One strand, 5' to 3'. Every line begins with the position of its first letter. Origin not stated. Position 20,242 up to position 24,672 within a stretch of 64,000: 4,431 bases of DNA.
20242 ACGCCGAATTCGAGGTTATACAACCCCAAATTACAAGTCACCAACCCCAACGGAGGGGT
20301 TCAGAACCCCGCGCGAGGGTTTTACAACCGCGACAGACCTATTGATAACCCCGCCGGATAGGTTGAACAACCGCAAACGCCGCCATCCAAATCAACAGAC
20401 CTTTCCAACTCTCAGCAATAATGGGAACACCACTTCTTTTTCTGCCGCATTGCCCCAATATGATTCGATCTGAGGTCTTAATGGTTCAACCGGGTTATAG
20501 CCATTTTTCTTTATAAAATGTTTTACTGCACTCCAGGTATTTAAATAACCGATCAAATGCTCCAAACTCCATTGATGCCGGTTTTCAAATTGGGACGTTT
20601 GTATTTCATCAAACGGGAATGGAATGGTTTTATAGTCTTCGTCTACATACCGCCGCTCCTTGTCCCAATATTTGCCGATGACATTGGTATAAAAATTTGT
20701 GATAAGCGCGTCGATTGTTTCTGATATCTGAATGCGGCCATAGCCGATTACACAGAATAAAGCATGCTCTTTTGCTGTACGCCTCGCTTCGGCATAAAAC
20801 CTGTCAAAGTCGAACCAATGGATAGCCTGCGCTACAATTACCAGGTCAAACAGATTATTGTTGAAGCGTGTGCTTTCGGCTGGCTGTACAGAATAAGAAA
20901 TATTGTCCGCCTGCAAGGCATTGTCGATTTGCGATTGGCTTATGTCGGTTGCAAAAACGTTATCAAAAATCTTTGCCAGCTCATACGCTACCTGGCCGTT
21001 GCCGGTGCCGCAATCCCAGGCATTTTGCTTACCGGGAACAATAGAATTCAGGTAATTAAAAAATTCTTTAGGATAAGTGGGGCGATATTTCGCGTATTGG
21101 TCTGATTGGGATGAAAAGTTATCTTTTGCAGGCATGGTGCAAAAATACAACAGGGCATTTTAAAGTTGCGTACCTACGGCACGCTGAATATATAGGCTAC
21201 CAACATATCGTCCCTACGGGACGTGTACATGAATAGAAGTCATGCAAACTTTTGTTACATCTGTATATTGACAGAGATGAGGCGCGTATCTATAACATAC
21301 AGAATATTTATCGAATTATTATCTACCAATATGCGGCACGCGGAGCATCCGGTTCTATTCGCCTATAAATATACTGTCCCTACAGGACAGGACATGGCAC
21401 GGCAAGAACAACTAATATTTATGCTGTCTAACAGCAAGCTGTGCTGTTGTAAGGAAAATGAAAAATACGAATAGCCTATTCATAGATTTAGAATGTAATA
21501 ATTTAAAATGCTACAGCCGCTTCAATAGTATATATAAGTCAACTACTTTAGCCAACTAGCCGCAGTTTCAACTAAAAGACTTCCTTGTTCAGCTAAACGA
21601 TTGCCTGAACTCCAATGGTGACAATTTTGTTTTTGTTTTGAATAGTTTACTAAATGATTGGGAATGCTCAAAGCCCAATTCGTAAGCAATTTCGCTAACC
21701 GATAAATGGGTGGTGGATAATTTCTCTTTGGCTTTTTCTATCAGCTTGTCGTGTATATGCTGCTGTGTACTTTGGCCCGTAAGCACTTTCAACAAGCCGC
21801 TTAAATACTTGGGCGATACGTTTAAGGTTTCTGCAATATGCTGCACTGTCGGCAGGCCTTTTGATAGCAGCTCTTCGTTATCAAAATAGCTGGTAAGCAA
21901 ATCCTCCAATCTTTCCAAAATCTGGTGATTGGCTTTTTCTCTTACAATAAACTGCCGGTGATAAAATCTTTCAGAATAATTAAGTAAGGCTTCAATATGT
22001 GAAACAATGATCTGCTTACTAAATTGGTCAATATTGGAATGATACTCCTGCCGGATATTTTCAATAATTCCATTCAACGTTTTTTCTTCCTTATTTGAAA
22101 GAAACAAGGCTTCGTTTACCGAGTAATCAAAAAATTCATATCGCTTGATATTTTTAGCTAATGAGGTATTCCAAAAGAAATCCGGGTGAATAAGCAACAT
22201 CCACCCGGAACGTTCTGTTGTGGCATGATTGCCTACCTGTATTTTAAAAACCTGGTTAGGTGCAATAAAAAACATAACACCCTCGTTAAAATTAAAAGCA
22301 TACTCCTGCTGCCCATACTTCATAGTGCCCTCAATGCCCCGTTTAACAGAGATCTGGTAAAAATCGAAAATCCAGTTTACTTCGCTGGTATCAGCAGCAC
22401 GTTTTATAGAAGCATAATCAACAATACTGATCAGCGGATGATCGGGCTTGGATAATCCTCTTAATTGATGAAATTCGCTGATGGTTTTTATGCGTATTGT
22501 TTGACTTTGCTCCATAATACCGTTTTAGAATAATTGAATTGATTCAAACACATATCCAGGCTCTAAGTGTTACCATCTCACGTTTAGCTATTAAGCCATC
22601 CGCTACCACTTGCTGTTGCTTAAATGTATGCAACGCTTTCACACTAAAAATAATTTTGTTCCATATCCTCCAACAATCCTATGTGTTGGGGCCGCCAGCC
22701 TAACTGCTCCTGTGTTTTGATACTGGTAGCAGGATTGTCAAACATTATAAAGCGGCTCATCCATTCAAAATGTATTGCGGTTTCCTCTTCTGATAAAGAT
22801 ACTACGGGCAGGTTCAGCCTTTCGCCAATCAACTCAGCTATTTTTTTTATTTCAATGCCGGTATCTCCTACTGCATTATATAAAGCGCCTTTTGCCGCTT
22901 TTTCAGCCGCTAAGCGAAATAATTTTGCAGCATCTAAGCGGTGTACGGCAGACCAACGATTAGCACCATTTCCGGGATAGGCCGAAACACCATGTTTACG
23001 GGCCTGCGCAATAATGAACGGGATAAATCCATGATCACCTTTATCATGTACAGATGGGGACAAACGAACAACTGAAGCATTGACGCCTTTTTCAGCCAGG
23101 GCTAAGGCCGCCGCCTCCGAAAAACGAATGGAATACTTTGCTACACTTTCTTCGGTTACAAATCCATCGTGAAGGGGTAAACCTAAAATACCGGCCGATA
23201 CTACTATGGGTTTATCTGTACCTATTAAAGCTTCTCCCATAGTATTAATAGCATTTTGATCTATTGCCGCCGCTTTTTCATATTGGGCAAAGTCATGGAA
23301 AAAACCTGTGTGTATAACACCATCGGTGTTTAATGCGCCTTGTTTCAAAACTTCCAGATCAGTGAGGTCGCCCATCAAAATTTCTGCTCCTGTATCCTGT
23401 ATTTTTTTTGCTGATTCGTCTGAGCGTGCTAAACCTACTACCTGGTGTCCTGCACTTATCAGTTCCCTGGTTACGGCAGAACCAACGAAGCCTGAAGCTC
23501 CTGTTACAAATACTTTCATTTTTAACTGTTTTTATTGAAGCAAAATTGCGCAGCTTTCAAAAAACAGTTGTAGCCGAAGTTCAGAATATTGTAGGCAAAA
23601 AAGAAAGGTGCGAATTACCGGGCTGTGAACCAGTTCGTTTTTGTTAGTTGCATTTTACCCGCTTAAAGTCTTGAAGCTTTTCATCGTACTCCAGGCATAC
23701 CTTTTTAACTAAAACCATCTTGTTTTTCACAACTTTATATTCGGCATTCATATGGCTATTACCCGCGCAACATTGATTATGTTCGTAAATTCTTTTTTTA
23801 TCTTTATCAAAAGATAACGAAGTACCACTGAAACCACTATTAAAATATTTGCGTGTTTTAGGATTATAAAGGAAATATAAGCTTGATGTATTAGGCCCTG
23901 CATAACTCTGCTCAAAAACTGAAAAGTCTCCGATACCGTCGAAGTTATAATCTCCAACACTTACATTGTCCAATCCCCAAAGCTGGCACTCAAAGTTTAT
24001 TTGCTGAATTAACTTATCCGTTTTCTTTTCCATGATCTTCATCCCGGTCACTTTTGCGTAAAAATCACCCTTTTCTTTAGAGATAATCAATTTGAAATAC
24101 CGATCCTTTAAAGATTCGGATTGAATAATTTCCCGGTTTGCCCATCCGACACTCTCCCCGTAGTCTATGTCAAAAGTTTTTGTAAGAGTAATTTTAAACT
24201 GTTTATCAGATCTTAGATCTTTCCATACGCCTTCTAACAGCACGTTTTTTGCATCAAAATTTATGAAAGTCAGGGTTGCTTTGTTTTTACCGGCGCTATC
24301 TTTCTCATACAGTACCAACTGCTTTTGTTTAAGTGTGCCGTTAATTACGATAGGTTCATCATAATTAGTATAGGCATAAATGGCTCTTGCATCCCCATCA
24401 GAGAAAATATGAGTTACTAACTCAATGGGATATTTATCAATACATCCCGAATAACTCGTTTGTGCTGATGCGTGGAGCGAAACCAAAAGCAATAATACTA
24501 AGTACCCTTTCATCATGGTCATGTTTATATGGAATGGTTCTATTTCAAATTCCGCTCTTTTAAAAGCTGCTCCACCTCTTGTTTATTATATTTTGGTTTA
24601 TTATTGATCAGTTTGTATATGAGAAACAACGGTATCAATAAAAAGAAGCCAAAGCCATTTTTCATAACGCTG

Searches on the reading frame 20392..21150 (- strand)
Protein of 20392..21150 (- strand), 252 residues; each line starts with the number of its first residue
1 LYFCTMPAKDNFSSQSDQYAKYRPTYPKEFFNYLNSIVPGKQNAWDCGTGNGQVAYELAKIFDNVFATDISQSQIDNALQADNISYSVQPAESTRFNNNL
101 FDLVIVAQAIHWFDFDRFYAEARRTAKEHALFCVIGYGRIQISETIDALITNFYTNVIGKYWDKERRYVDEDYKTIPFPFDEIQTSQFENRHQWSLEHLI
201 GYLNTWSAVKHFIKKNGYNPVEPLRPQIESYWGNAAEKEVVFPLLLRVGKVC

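Call 79: search_protein_families(library=pfam, proteins=[window:20392-21150:-], max_evalue=0.001)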
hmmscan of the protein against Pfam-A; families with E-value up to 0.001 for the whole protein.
window:20392-21150:- (252 aa): 5 families
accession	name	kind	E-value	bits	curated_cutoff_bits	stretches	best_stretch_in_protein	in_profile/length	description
PF08241.18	Methyltransf_11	-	3.8e-14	53.5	21.2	1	46-133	2-94/95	Methyltransferase domain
PF13649.12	Methyltransf_25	-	2.2e-11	44.7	27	1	46-127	3-94/97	Methyltransferase domain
PF13847.12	Methyltransf_31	-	1.6e-07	31.6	27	1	43-138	6-113/145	Methyltransferase domain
PF08242.18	Methyltransf_12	-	5.2e-05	24.3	30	1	46-128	2-94/98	Methyltransferase domain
PF05219.18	DREV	-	0.00076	19.1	26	0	43-89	97-140/265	DREV methyltransferase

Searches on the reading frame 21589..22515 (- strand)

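Call 7: search_protein_families(library=pfam, proteins=[window:21589-22515:-], max_evalue=0.01)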
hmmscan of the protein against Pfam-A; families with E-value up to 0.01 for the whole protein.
window:21589-22515:- (308 aa): 2 families
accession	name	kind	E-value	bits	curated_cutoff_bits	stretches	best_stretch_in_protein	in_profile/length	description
PF12833.13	HTH_18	-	3.1e-19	69.5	33.6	1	227-305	1-79/80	Helix-turn-helix domain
PF00165.29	HTH_AraC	-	2.7e-12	46.9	26.6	1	267-305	6-42/42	Bacterial regulatory helix-turn-helix proteins, AraC family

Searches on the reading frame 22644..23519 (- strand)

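Call 7: search_protein_families(library=pfam, proteins=[window:22644-23519:-], max_evalue=0.01)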
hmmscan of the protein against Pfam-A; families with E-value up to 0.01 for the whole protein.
window:22644-23519:- (291 aa): 9 families
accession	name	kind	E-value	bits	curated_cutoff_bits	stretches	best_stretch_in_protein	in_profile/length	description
PF01370.27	Epimerase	-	1.1e-15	58.2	20.9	1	3-89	1-91/240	NAD dependent epimerase/dehydratase family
PF13460.12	NAD_binding_10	-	4.1e-12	46.8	27.2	1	7-154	1-144/184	NAD(P)H-binding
PF05368.20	NmrA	-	1.8e-09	38.1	27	1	2-71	4-76/298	NmrA-like family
PF04321.23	RmlD_sub_bind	-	2.3e-06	27.4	27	1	1-97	1-83/287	RmlD substrate binding domain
PF01073.25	3Beta_HSD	-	6.3e-06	25.9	22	1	5-88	2-90/280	3-beta hydroxysteroid dehydrogenase/isomerase family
PF02254.24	TrkA_N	-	8.3e-06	26.5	23.8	1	10-61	7-58/116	TrkA-N domain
PF16363.11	GDP_Man_Dehyd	-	1.4e-05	25.1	27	1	4-60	1-69/332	GDP-mannose 4,6 dehydratase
PF00106.31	adh_short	-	0.0002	21.3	26.6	1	3-59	3-65/195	short chain dehydrogenase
PF03807.23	F420_oxidored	-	0.0052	17.8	21.6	0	9-43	7-43/94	NADP oxidoreductase coenzyme F420-dependent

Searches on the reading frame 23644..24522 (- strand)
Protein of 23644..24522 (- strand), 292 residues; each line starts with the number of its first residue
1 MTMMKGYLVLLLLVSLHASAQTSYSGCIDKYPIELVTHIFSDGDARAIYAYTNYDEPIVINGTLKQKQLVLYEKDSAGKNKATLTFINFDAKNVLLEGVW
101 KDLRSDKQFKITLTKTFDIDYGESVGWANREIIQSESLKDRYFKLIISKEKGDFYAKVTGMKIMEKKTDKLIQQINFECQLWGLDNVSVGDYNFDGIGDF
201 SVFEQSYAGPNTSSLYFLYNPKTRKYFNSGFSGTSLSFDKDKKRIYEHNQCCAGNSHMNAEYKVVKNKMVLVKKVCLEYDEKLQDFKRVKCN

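Call 6: search_protein_families(library=padloc, proteins=[window:23644-24522:-], max_evalue=0.1)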
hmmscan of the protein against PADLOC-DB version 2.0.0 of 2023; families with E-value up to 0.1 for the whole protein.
window:23644-24522:- (292 aa): 0 families

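Call 7: search_protein_families(library=pfam, proteins=[window:23644-24522:-], max_evalue=0.01)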
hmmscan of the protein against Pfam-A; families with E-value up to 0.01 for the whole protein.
window:23644-24522:- (292 aa): 0 families

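Call 18: search_protein_families(library=ncbifam, proteins=[window:23644-24522:-], max_evalue=1)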
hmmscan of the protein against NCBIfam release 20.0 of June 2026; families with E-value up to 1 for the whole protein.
window:23644-24522:- (292 aa): 1 family
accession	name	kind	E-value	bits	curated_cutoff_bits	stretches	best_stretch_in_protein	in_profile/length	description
NF047539.1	XAC2610_fam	domain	9.7e-19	67.7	35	1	188-274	2-89/89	XAC2610-related protein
